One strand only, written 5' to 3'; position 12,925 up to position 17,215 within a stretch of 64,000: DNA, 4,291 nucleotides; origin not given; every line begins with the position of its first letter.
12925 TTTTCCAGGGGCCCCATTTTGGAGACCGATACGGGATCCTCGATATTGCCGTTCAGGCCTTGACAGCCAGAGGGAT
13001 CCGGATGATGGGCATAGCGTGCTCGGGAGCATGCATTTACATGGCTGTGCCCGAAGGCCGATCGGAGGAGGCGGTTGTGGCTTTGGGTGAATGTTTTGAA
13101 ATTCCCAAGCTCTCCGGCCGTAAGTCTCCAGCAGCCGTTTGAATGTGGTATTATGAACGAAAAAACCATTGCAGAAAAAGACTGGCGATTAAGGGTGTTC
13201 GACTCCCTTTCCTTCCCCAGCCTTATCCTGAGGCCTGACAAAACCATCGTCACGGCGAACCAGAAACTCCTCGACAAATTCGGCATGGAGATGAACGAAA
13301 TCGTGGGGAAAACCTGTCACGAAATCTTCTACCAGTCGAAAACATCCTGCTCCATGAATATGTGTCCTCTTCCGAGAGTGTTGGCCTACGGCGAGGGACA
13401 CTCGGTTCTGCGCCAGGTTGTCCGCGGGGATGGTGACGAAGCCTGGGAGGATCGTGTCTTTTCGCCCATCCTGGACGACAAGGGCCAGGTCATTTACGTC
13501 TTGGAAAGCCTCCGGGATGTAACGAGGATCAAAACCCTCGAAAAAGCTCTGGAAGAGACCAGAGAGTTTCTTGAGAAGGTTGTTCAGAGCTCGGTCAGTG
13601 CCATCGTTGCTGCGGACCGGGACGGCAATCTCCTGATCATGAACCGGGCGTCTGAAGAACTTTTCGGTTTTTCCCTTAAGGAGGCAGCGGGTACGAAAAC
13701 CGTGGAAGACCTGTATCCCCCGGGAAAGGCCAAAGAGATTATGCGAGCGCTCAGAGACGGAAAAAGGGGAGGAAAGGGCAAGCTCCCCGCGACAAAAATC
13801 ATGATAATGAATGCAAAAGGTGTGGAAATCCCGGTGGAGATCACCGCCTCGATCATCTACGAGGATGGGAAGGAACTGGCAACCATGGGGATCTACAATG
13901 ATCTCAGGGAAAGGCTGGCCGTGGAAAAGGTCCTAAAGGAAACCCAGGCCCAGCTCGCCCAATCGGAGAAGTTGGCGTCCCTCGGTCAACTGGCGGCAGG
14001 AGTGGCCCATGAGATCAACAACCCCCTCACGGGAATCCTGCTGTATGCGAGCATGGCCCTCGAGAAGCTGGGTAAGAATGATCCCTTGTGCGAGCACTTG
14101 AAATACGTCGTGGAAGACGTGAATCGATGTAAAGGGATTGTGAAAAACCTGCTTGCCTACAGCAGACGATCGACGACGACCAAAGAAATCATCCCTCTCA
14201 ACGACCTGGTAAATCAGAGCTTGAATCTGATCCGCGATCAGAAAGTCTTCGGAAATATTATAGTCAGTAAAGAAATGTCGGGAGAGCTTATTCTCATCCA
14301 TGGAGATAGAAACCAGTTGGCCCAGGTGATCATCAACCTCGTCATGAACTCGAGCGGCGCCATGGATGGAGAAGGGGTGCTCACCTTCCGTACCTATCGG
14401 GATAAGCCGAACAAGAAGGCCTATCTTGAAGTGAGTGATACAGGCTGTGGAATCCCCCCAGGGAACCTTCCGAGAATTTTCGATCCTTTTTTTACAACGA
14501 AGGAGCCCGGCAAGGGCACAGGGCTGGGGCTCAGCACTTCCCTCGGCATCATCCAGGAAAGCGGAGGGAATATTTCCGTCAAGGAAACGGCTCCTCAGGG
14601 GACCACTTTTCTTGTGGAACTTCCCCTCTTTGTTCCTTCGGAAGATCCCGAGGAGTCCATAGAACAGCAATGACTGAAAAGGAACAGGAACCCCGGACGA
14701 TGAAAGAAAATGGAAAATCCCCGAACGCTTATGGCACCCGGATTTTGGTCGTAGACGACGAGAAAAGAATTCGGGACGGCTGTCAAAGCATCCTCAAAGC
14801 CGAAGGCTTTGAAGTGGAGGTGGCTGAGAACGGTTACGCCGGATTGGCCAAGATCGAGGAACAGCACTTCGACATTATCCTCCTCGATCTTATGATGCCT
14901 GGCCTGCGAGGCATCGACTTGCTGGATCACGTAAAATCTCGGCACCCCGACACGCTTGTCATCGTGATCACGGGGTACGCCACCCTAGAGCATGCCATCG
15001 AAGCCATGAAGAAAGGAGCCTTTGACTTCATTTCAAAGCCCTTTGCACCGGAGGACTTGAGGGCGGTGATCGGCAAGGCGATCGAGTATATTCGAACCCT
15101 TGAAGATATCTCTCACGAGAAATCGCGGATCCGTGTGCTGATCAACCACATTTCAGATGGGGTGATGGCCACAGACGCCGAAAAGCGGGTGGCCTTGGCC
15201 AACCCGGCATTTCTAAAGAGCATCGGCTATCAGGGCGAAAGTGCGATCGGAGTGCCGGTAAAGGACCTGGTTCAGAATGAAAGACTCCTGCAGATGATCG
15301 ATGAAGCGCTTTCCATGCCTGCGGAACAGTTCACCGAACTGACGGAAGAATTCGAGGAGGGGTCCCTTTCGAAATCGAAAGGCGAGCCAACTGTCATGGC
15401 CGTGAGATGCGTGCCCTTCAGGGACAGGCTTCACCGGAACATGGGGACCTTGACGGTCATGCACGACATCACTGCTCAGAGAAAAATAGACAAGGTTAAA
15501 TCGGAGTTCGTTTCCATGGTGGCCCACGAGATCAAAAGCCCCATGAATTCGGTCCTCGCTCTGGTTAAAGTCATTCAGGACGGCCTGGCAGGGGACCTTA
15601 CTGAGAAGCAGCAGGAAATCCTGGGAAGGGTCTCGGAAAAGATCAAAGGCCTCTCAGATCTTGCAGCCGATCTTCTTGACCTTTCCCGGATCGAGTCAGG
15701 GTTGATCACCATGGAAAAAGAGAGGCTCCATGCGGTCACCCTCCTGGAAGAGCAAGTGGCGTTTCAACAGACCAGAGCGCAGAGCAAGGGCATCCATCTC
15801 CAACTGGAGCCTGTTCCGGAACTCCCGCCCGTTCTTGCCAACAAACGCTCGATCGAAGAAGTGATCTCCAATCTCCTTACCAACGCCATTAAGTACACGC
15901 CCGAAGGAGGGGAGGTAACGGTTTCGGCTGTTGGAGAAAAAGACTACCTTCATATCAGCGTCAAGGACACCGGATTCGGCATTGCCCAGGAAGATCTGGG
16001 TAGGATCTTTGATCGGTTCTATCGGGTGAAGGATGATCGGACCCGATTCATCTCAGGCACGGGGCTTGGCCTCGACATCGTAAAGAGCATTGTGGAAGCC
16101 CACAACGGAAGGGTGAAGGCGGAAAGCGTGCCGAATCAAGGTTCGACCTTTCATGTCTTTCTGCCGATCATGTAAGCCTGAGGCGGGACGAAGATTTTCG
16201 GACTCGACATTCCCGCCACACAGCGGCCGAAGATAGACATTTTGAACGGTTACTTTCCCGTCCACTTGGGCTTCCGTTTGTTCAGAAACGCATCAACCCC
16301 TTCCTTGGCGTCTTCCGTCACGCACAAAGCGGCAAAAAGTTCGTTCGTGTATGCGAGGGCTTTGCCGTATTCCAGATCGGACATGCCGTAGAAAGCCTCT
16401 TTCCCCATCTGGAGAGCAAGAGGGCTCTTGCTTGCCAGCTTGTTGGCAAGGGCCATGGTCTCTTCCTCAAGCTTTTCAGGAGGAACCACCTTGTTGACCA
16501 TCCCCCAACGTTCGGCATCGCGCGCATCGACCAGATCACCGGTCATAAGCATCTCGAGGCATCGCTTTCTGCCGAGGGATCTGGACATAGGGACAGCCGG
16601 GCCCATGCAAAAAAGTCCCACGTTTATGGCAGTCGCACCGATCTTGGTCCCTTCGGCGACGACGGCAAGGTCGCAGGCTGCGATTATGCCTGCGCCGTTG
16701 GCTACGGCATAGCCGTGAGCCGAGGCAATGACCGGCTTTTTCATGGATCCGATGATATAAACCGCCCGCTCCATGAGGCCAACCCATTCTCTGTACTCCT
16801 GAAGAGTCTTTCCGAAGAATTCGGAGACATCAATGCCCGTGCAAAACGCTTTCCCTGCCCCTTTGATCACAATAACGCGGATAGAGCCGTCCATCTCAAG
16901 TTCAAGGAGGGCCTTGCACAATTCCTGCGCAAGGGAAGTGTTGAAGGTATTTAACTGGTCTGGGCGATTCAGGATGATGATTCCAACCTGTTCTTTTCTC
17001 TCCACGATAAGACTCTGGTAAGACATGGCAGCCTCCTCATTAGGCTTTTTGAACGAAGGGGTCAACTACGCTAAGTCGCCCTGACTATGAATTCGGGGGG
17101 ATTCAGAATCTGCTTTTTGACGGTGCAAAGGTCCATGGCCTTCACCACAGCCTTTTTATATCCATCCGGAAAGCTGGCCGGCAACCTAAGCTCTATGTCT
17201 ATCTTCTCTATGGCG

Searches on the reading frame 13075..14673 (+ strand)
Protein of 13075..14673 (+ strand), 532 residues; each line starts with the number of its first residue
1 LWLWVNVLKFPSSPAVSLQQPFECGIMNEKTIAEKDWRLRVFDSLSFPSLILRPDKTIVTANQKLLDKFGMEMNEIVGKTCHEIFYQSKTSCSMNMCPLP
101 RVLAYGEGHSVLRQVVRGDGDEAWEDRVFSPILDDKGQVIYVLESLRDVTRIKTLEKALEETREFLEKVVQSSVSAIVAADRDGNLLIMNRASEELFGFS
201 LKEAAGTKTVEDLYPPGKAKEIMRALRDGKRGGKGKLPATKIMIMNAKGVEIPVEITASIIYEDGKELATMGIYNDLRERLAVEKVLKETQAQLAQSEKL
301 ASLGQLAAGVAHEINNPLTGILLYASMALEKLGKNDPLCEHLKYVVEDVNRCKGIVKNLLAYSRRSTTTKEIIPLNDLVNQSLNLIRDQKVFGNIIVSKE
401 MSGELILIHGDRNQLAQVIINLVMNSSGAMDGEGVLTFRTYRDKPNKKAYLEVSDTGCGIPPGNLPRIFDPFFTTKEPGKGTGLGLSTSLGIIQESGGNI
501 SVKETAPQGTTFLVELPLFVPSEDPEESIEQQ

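Call 52: search_protein_families(library=ncbifam, proteins=[window:13075-14673:+], max_evalue=0.00001)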
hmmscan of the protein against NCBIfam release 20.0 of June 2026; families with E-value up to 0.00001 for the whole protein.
window:13075-14673:+ (532 aa): 79 families (the best 25 are shown)
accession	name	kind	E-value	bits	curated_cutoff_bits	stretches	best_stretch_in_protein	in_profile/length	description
NF008468.0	PRK11360.1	equivalog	2.5e-78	264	646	1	151-519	255-609/616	two-component system sensor histidine kinase AtoS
NF010411.0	PRK13837.1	equivalog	1.3e-55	188.8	647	1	286-522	433-679/828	two-component system VirA-like sensor kinase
NF046020.1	HisKinCckABruc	equivalog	2.4e-54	184.5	1000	1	167-526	349-715/868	cell cycle histidine kinase CckA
NF052574.1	HisKinEspCMyxo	equivalog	1.7e-51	175.3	1200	1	181-519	305-638/785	serine histidine kinase EspC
NF046026.1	HisKinCckACaul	equivalog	1.3e-49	169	1000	1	288-527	287-541/678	cell cycle histidine kinase CckA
NF007688.0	PRK10364.1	equivalog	3.5e-48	164.5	479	1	288-524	225-457/460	two-component system sensor histidine kinase ZraS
NF010076.0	PRK13557.1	subfamily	4.4e-48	164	631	2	183-522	52-398/540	histidine kinase famiy protein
NF038348.1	T2SS_HK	subfamily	4.5e-47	160.7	450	2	346-518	405-573/574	histidine kinase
NF052573.1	HisKinEspAMyxo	equivalog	2.6e-41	141.5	1400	1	169-517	259-610/755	serine histidine kinase EspA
NF041777.1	sens_FixL_Rhizob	equivalog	2.1e-37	128.9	850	1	101-518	60-481/485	sensor protein FixL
NF047497.1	HK_LIC_12097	equivalog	9e-37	126.6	500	1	288-518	135-366/367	LIC_12097 family sensor histidine kinase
NF046044.1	PnpS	equivalog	5e-36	124.6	400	1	153-517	44-390/390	two-component system histidine kinase PnpS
NF047466.1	hybrid_RR_LvrB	exception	6.4e-35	121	500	1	276-518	125-376/377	hybrid histidine kinase/response regulator LvrB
NF053867.1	SprKinKinDBac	equivalog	3.2e-31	108.3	775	1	294-518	275-497/500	sporulation kinase KinD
NF033092.0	HK_WalK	equivalog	2e-30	105.9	725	1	305-518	374-594/594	cell wall metabolism sensor histidine kinase WalK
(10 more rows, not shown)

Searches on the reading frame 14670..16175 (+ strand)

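Call 52: search_protein_families(library=ncbifam, proteins=[window:14670-16175:+], max_evalue=0.00001)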
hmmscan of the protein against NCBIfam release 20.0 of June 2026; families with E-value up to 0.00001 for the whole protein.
window:14670-16175:+ (501 aa): 162 families (the best 25 are shown)
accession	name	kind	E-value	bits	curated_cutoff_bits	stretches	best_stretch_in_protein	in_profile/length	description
NF046044.1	PnpS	equivalog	2.4e-81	273.7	400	1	143-499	46-390/390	two-component system histidine kinase PnpS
NF033092.0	HK_WalK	equivalog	3e-70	237.5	725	1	145-500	251-594/594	cell wall metabolism sensor histidine kinase WalK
TIGR02966.1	phoR_proteo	equivalog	3.2e-67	226.9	334.2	1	148-496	2-331/333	phosphate regulon sensor histidine kinase PhoR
TIGR02956.1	TMAO_torS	equivalog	1.9e-60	205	676.5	2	273-500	460-682/967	TMAO reductase system sensor histidine kinase/response regulator TorS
NF008302.0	PRK11091.1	equivalog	6.4e-60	203.2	838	2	150-499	153-504/779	aerobic respiration two-component sensor histidine kinase ArcB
NF047874.1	MASE3_PAS_HK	subfamily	7.1e-57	193.6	560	1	137-500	250-625/655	MASE3 domain-containing sensor histidine kinase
NF008468.0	PRK11360.1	equivalog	5.2e-55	186.9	646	1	145-500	261-608/616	two-component system sensor histidine kinase AtoS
NF011874.0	PRK15347.1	equivalog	5.1e-54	183.6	852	2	272-500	393-614/921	two component system sensor kinase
NF041880.1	EPS_EpsF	equivalog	2.1e-51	174.9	900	1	38-499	11-492/492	response regulator EpsF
NF045911.1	TCSHisKinNblS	equivalog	4.2e-51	174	1000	1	143-498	257-618/621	two-component system sensor histidine kinase NblS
NF041832.1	near_NosP_CTERM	subfamily_domain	1e-50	172.9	400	2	276-500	6-225/370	NahK/ErcS family hybrid sensor histidine kinase/response regulator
NF033093.1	HK_VicK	exception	5.3e-50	170.4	680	1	143-499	85-434/448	cell wall metabolism sensor histidine kinase VicK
NF008318.0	PRK11107.1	equivalog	3.4e-49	167.7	890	2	273-499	289-517/920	two-component sensor histidine kinase BarA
NF041735.1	hist_kin_RppB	equivalog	3.9e-49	167.6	400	1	279-499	218-438/438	two-component system sensor histidine kinase RppB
NF047465.1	hybrid_HK_LvrA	exception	9.6e-49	166.1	1200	2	272-500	197-422/819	hybrid histidine kinase/response regulator LvrA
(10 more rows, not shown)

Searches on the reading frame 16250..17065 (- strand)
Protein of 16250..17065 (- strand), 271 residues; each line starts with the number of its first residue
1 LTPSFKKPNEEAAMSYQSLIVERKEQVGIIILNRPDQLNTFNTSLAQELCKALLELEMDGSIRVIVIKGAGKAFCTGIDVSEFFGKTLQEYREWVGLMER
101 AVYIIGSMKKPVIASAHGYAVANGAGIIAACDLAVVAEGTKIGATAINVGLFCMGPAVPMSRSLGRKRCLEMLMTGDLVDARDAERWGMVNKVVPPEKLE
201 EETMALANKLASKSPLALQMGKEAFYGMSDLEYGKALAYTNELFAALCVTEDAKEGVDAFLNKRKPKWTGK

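Call 68: search_protein_families(library=pfam, proteins=[window:16250-17065:-], max_evalue=0.000001)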
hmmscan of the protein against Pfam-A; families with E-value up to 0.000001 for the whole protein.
window:16250-17065:- (271 aa): 2 families
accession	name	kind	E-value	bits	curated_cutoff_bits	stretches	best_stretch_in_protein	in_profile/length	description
PF00378.25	ECH_1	-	9.3e-56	189.4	27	1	22-270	1-250/251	Enoyl-CoA hydratase/isomerase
PF16113.10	ECH_2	-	2.8e-32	113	27.2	1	27-207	1-185/335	Enoyl-CoA hydratase/isomerase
